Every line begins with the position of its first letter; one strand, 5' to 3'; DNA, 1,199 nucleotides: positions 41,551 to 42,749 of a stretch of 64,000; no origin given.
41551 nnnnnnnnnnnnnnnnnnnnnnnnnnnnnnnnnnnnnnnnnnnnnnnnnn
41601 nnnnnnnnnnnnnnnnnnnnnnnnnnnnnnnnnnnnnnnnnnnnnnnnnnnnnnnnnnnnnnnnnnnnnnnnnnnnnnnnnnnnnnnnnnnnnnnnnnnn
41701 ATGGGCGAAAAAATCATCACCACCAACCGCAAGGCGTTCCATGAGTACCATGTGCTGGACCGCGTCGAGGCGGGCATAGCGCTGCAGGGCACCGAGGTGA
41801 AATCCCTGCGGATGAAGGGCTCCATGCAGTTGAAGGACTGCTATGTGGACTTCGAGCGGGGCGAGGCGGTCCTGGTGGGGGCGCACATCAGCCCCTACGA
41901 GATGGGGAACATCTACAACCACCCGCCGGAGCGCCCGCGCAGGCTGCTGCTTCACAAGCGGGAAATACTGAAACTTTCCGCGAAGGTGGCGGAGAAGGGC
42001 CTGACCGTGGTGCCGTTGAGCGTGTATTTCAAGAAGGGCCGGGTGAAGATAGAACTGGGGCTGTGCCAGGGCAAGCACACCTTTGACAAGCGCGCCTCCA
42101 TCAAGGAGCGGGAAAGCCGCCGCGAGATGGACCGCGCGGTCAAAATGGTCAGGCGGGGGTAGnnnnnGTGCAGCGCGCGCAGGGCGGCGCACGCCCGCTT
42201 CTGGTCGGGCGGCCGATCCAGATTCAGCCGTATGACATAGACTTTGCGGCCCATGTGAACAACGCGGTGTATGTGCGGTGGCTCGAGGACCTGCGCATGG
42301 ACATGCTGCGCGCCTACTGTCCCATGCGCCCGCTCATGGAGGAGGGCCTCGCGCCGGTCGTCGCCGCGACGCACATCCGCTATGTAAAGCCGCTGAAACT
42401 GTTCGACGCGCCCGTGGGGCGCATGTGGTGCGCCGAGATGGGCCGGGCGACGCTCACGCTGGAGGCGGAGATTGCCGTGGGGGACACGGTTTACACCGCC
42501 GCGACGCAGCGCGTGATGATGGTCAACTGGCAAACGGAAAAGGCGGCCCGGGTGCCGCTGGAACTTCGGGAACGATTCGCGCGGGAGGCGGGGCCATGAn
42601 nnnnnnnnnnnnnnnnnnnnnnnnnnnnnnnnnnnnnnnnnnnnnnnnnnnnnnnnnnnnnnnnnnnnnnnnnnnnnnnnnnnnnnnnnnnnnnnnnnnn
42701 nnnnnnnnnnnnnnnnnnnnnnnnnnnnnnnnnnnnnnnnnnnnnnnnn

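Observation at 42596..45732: Methyltransferase + DUF262/ParB-like-HNH nuclease cassette inserted between diverged duplicated host segments: candidate uncharacterised R-M-like defence system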

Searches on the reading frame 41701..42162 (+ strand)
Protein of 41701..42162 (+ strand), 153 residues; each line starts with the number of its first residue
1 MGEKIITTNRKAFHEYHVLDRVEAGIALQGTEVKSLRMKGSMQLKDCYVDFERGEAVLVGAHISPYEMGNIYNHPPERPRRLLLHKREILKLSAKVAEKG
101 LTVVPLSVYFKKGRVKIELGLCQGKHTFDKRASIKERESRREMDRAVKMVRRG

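Call 3: search_protein_families(library=pfam, proteins=[window:41701-42162:+], max_evalue=0.01)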
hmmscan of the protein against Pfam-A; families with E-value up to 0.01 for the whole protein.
window:41701-42162:+ (153 aa): 1 family
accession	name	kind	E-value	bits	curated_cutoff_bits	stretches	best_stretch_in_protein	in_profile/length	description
PF01668.23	SmpB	-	4e-58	195.9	27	1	6-148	1-142/143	SmpB protein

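Call 20: find_encoding_contigs(protein=window:41701-42162:+, flank=10000, max_places=8)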
Protein window:41701-42162:+ (153 aa): 6 contigs read that carry it; 5 places shown.
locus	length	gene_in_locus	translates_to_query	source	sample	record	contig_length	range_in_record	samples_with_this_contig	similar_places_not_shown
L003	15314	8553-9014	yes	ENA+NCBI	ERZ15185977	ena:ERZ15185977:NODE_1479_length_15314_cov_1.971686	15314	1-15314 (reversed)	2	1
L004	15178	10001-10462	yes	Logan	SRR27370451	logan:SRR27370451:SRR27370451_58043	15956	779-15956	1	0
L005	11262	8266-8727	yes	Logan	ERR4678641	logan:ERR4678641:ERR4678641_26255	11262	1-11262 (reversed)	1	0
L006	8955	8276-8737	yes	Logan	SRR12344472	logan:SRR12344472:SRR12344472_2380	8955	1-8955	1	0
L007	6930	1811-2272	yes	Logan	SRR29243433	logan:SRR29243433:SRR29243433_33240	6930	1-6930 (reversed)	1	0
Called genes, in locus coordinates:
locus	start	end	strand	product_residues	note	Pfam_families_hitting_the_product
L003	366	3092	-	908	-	PF02629:CoA_binding (weak), PF13380:CoA_binding_2, PF13607:Succ_CoA_lig, PF19045:Ligase_CoA_2, PF13549:ATP-grasp_5, PF13302:Acetyltransf_3, PF00583:Acetyltransf_1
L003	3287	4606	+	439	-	PF00245:Alk_phosphatase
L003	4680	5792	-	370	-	PF00712:DNA_pol3_beta, PF02767:DNA_pol3_beta_2, PF02768:DNA_pol3_beta_3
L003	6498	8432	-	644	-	PF05157:MshEN, PF00437:T2SSE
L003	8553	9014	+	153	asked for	PF01668:SmpB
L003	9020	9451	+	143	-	PF20791:Acyl-ACP_TE_C (weak), PF13279:4HBT_2, PF03061:4HBT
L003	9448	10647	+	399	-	PF00155:Aminotran_1_2, PF01041:DegT_DnrJ_EryC1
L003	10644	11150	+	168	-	PF02627:CMD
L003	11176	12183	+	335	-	PF00535:Glycos_transf_2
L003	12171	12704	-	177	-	PF01551:Peptidase_M23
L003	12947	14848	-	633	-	PF00012:HSP70, PF06723:MreB_Mbl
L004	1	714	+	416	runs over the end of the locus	PF01408:GFO_IDH_MocA, PF19051:GFO_IDH_MocA_C2 (faint), PF22725:GFO_IDH_MocA_C3, PF02894:GFO_IDH_MocA_C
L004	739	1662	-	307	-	PF03372:Exo_endo_phos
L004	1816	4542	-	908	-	PF02629:CoA_binding (weak), PF13380:CoA_binding_2, PF13607:Succ_CoA_lig, PF19045:Ligase_CoA_2, PF13549:ATP-grasp_5, PF13302:Acetyltransf_3, PF00583:Acetyltransf_1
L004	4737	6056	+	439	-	PF00245:Alk_phosphatase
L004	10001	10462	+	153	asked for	PF01668:SmpB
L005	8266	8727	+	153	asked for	PF01668:SmpB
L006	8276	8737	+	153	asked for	PF01668:SmpB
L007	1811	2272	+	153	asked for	PF01668:SmpB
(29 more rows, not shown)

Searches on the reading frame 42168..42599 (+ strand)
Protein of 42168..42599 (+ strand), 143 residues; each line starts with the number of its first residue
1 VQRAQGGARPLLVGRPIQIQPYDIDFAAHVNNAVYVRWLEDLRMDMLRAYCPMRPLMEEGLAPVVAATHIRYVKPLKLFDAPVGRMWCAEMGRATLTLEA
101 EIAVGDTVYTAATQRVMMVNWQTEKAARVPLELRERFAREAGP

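Call 3: search_protein_families(library=pfam, proteins=[window:42168-42599:+], max_evalue=0.01)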
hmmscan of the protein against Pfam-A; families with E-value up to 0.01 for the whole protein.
window:42168-42599:+ (143 aa): 3 families
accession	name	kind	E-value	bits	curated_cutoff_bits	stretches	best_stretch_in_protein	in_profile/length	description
PF13279.12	4HBT_2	-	1.5e-17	64.6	25.5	1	20-137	2-122/122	Thioesterase-like superfamily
PF03061.28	4HBT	-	1.1e-11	45.3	20.6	1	29-106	3-74/79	Thioesterase superfamily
PF20791.3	Acyl-ACP_TE_C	-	1.9e-07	31.7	21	1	17-53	12-49/101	Acyl-ACP thioesterase C-terminal domain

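Call 5: search_protein_families(library=ncbifam, proteins=[window:42168-42599:+], max_evalue=0.01)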
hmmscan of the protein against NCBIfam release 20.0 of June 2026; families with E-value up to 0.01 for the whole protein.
window:42168-42599:+ (143 aa): 3 families
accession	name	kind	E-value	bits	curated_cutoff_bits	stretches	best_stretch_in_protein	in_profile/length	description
TIGR00051.1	TIGR00051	subfamily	1.5e-12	47.9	68.7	1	19-128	4-115/117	YbgC/FadM family acyl-CoA thioesterase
TIGR02799.1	thio_ybgC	equivalog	3.6e-12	46.6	141.35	1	20-135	8-125/126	tol-pal system-associated acyl-CoA thioesterase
NF008065.0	PRK10800.1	equivalog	1e-05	25.7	185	1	16-130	9-125/134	tol-pal system-associated acyl-CoA thioesterase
